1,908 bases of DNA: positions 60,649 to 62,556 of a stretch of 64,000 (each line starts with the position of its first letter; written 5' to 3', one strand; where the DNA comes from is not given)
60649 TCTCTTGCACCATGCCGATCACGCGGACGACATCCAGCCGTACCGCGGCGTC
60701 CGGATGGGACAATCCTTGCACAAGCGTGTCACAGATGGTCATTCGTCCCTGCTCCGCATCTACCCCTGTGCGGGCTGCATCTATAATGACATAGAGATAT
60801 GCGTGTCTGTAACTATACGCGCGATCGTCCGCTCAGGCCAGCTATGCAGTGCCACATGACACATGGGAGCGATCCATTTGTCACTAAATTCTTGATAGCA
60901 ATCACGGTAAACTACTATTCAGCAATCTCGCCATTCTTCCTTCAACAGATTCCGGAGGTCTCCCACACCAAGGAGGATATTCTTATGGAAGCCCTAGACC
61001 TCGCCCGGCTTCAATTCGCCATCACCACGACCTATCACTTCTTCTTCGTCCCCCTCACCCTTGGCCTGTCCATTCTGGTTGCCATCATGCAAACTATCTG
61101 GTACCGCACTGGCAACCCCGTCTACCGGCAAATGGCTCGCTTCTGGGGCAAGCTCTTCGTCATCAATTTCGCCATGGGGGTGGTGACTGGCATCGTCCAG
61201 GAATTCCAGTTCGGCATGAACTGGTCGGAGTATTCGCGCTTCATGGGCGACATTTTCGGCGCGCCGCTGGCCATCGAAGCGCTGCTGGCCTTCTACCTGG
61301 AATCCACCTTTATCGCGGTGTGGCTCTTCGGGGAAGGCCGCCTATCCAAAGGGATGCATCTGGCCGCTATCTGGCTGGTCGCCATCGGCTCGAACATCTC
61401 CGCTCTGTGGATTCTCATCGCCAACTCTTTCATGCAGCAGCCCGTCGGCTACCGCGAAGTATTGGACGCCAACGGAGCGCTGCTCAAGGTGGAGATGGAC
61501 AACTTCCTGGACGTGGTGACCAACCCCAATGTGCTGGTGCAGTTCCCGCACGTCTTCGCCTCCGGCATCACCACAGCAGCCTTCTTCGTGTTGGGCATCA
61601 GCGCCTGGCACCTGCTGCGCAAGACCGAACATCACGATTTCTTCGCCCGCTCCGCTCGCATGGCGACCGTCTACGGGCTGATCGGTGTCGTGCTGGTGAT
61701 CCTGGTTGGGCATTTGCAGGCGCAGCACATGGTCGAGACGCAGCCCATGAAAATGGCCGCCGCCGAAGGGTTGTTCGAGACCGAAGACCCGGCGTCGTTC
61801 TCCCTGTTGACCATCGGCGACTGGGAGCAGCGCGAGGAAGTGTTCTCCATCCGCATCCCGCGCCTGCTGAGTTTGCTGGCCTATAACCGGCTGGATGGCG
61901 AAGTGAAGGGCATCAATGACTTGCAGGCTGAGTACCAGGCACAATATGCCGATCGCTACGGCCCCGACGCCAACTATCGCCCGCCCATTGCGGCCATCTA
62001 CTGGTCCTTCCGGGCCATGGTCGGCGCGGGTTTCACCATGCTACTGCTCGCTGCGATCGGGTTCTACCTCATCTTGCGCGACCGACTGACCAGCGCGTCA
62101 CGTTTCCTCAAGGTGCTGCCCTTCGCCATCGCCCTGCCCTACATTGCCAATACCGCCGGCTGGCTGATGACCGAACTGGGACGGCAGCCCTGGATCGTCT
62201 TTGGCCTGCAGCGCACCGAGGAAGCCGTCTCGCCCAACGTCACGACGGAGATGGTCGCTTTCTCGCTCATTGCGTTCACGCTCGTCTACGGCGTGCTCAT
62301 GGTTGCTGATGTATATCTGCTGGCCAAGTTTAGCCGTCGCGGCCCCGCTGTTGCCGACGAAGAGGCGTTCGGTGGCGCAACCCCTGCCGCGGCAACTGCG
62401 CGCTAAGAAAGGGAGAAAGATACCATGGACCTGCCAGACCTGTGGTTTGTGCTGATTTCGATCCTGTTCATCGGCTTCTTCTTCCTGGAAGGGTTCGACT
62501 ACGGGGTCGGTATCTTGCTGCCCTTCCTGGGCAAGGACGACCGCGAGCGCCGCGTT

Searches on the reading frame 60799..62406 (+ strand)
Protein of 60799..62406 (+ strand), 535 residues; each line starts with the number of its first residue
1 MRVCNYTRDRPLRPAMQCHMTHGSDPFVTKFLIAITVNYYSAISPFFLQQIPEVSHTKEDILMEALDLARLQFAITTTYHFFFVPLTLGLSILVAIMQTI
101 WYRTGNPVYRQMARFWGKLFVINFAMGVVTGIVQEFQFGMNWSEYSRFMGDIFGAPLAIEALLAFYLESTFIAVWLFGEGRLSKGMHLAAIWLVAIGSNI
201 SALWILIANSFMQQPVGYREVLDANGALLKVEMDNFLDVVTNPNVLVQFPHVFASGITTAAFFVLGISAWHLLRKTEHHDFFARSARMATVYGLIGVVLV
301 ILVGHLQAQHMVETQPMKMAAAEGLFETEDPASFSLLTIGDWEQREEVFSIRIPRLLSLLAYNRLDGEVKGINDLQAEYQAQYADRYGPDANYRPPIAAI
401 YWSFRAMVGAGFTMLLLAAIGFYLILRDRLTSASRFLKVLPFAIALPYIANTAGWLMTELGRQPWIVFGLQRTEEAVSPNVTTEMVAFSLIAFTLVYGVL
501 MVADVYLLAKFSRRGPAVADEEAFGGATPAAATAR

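Call 84: search_protein_families(library=pfam, proteins=[window:60799-62406:+], max_evalue=0.00001)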
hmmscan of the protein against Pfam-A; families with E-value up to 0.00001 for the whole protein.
window:60799-62406:+ (535 aa): 1 family
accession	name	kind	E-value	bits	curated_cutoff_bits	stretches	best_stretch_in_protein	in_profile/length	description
PF01654.22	Cyt_bd_oxida_I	-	5.9e-175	582.3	26.2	1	68-516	1-418/418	Cytochrome bd terminal oxidase subunit I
